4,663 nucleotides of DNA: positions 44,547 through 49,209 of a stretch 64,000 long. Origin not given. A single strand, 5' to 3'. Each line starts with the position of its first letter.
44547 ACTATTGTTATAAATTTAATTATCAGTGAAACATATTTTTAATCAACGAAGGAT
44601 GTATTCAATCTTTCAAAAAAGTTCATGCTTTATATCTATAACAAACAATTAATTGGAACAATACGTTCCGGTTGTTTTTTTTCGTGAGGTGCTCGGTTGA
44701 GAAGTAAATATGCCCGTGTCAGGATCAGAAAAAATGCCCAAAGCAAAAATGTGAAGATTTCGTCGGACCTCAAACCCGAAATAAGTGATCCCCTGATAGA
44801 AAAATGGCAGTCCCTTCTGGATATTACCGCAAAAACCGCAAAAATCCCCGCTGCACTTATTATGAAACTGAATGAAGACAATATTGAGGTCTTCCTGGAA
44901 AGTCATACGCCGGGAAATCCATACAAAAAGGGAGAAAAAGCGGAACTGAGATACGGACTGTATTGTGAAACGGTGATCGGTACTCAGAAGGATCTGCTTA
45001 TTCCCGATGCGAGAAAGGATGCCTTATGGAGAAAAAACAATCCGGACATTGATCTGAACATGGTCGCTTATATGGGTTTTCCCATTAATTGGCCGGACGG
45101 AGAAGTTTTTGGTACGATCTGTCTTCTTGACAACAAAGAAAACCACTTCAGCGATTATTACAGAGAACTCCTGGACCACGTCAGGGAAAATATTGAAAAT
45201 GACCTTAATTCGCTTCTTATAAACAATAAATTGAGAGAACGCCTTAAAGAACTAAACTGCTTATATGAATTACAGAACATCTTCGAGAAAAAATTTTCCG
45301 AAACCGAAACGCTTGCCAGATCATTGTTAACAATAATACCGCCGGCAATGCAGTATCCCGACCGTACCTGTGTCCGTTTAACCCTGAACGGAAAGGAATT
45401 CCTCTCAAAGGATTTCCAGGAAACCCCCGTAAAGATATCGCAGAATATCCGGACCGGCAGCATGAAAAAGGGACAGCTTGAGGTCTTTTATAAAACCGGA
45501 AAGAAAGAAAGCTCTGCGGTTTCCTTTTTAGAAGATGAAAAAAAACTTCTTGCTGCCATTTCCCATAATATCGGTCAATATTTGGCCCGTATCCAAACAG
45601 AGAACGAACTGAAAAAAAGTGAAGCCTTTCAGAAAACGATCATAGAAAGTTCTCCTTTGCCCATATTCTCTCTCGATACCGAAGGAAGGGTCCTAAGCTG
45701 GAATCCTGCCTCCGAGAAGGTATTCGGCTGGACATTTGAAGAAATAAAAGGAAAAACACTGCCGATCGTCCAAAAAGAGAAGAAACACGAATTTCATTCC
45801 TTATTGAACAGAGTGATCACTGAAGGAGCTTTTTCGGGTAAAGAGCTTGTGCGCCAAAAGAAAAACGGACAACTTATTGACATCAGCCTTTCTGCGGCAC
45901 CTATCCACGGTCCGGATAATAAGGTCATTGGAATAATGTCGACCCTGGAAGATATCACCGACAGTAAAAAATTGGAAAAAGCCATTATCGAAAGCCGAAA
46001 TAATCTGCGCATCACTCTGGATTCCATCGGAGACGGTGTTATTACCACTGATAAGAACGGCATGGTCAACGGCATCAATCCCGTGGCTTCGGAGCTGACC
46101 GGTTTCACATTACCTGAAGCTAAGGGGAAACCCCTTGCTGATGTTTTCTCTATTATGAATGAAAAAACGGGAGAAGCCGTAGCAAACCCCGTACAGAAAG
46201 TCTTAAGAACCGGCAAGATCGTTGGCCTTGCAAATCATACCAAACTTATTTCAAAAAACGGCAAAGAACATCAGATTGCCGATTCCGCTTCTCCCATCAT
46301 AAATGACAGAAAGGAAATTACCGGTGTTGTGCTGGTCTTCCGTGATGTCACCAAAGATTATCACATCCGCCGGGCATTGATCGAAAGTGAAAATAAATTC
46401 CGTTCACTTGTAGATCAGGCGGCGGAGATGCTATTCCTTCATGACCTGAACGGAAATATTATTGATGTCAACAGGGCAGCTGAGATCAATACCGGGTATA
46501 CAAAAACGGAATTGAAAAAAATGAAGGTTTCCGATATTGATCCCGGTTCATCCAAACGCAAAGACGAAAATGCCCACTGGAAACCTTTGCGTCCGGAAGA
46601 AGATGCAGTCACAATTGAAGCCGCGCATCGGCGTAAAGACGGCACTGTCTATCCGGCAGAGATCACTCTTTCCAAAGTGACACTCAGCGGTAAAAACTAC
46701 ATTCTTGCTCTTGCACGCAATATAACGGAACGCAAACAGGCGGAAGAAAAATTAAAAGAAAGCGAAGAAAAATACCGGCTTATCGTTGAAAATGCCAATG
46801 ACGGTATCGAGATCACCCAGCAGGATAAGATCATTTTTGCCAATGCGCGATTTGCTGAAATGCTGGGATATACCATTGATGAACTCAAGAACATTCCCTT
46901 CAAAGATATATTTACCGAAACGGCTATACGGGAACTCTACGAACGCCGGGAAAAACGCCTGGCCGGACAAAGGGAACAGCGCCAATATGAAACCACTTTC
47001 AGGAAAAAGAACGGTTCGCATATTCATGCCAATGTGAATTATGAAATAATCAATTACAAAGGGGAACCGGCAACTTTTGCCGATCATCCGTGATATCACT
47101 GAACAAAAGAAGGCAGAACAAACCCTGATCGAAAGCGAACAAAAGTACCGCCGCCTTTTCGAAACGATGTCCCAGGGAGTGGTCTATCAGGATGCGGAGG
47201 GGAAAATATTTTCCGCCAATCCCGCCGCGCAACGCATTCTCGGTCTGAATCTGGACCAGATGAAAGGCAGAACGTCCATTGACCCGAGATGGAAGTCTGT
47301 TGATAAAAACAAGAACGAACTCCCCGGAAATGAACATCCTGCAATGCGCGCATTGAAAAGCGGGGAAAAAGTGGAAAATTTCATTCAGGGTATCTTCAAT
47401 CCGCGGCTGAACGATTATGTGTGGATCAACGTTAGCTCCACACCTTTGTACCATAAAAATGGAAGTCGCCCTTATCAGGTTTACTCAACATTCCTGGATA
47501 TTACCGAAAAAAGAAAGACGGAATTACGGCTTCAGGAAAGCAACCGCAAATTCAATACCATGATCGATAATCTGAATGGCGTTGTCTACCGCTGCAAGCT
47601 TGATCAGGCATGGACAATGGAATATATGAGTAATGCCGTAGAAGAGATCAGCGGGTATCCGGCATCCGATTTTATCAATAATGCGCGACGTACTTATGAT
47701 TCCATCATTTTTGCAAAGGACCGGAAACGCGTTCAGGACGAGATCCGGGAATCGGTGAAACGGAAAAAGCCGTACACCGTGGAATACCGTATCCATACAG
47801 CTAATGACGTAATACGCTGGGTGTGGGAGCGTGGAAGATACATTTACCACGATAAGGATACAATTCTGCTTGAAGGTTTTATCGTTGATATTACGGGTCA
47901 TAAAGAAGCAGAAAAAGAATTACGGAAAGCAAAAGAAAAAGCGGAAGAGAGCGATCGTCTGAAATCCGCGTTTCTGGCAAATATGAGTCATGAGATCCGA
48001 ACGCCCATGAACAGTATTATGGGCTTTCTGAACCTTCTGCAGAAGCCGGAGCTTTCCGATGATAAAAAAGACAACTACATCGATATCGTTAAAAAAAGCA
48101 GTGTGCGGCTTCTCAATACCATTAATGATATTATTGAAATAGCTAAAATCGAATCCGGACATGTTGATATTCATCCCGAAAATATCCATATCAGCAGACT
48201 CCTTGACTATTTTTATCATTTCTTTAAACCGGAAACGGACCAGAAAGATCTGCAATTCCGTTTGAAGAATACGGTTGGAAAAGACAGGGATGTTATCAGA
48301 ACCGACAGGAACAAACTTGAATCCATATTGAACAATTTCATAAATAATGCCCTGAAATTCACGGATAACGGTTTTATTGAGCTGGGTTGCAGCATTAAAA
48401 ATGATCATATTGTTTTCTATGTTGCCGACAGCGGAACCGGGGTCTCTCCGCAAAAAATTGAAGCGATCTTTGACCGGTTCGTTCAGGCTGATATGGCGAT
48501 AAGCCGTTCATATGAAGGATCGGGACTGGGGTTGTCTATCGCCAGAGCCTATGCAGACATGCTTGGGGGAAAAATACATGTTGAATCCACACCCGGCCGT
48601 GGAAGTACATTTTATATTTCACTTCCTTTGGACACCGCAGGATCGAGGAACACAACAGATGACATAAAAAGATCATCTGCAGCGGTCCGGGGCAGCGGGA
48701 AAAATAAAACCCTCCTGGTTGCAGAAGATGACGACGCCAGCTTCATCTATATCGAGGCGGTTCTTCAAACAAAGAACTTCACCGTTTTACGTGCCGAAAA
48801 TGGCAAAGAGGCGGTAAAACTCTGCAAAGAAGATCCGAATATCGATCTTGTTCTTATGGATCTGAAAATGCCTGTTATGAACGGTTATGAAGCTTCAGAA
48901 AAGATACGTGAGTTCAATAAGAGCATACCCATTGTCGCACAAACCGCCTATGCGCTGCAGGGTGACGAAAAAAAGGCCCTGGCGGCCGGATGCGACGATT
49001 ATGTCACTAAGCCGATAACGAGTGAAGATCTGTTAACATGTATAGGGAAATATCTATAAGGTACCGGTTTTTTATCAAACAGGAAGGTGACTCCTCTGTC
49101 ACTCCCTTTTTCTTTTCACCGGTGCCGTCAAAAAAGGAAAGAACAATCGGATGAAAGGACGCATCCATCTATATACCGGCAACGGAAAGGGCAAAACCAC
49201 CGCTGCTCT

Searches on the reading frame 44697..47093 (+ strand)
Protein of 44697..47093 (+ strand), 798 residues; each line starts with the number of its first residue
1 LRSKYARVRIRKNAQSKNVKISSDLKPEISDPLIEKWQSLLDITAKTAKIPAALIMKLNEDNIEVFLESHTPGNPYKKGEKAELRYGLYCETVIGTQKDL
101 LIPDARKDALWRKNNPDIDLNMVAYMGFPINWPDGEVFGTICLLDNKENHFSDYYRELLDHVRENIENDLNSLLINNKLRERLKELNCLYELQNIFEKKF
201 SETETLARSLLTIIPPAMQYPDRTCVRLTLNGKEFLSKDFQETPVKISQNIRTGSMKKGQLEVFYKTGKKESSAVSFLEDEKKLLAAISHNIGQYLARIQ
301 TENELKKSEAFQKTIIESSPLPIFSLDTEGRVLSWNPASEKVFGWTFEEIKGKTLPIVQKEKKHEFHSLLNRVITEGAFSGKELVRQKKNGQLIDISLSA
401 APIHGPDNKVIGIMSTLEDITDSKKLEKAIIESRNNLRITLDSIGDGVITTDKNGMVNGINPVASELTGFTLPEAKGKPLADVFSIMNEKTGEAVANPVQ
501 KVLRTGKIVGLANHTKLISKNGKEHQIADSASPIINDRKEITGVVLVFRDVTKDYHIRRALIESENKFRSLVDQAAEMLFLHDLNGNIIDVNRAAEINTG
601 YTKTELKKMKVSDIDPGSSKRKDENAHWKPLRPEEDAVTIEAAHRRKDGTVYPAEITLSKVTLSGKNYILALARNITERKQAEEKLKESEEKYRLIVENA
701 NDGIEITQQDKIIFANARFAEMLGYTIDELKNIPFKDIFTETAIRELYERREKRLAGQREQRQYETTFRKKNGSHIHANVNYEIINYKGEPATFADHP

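Call 66: search_protein_families(library=pfam, proteins=[window:44697-47093:+], max_evalue=0.00001)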
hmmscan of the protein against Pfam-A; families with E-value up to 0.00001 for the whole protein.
window:44697-47093:+ (798 aa): 10 families
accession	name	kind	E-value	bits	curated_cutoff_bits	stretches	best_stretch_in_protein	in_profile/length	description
PF00989.32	PAS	-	4.1e-59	198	22.6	4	313-420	4-113/113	PAS fold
PF13426.13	PAS_9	-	4.5e-52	175.1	27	4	322-422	3-103/103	PAS domain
PF08448.16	PAS_4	-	4.8e-42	143.1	23.1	2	317-424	2-109/110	PAS fold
PF13188.13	PAS_8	-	2e-28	97.7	21.8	2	691-738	1-46/65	PAS domain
PF08447.18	PAS_3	-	1.6e-23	83.2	25.6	1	333-416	2-88/89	PAS fold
PF01590.32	GAF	-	5.6e-12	46.8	22.4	1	37-164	6-127/133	GAF domain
PF13596.12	PAS_10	-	1e-08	36.2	22.1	0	314-421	3-106/106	PAS domain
PF12860.13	PAS_7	-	1.3e-07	32.2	27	0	698-777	2-89/115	PAS fold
PF13185.12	GAF_2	-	7.8e-07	29.8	28.6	0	50-161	20-126/136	GAF domain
PF24820.1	Diguanyl_cycl_sensor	-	2.6e-06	27.7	28.1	0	322-414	8-107/109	Diguanylate cyclase-like sensor domain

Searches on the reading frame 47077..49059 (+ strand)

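Call 66: search_protein_families(library=pfam, proteins=[window:47077-49059:+], max_evalue=0.00001)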
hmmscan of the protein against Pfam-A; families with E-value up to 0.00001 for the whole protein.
window:47077-49059:+ (660 aa): 8 families
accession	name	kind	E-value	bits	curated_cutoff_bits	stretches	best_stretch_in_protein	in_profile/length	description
PF02518.31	HATPase_c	-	1.1e-25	90.6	26.4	1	410-519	2-110/111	Histidine kinase-, DNA gyrase B-, and HSP90-like ATPase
PF00072.30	Response_reg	-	2.2e-24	86.2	30.2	1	547-655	2-109/111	Response regulator receiver domain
PF08447.18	PAS_3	-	1.7e-19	70.3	25.6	1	183-261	3-79/89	PAS fold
PF00512.31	HisKA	-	4e-19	68.9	26.9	1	296-361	2-66/66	His Kinase A (phospho-acceptor) domain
PF13426.13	PAS_9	-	6.6e-11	42.9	27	0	33-144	2-103/103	PAS domain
PF13188.13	PAS_8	-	7.2e-11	42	21.8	1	22-66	1-45/65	PAS domain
PF00989.32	PAS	-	8.9e-10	39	22.6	1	23-130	2-102/113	PAS fold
PF08448.16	PAS_4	-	9.4e-10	39.1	23.1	1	28-146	1-109/110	PAS fold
